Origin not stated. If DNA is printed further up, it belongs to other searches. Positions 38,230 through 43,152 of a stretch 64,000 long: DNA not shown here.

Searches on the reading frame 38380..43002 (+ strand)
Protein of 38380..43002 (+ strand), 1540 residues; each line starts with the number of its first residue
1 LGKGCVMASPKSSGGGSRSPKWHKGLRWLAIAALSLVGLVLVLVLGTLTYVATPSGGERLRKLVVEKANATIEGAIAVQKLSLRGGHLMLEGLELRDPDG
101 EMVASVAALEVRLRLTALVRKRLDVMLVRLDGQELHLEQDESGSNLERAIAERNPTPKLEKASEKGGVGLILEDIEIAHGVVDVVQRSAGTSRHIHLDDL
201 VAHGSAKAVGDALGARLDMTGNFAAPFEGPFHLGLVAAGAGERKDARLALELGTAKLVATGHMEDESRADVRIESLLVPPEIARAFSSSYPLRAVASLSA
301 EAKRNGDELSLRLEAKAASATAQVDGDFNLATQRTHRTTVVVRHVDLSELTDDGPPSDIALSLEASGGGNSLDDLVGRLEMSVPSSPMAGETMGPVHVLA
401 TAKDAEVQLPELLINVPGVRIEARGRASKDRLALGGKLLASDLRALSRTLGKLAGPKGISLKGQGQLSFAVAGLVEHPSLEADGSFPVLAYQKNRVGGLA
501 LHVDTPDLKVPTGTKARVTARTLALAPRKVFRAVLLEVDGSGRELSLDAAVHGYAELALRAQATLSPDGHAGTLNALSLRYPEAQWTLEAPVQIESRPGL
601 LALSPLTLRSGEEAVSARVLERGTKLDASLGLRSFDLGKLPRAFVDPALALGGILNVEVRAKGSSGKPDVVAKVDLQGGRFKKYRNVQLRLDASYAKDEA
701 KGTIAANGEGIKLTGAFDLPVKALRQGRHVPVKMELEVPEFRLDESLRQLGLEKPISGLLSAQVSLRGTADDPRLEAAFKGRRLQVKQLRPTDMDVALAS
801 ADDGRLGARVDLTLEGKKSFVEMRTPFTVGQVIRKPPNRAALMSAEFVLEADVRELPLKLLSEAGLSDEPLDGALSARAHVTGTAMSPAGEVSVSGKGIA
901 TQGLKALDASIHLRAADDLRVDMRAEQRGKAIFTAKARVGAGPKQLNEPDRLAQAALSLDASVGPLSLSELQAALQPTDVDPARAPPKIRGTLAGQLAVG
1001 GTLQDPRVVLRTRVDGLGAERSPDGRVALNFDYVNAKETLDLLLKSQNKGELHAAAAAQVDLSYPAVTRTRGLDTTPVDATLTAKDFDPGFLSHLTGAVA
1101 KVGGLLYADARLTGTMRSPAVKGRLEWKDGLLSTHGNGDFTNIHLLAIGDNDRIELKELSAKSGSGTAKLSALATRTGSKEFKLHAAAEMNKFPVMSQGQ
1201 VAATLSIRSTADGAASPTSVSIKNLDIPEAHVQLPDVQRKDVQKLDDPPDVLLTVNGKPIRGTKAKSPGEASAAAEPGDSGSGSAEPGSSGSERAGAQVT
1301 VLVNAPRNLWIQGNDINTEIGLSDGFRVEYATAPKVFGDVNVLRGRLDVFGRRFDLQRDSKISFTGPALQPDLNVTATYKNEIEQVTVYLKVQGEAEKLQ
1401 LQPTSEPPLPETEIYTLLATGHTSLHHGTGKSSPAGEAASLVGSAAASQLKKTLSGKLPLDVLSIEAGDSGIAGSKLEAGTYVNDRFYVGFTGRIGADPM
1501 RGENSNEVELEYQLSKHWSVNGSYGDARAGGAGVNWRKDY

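Call 78: search_protein_families(library=pfam, proteins=[window:38380-43002:+], max_evalue=0.0001)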
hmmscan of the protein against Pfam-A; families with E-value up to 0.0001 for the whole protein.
window:38380-43002:+ (1540 aa): 4 families
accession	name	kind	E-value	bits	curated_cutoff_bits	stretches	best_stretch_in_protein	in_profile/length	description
PF04357.19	TamB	-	3.9e-42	145.3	22.4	1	1159-1540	3-381/381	TamB, inner membrane protein subunit of TAM complex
PF05359.17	DUF748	-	8e-13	47.8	50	1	31-200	17-180/1037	Domain of Unknown Function (DUF748)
PF05170.20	AsmA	-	8e-10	38.6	29.8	1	29-156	5-137/607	AsmA family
PF13116.12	YhdP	-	8.6e-08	31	46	1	31-230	11-199/1224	YhdP protein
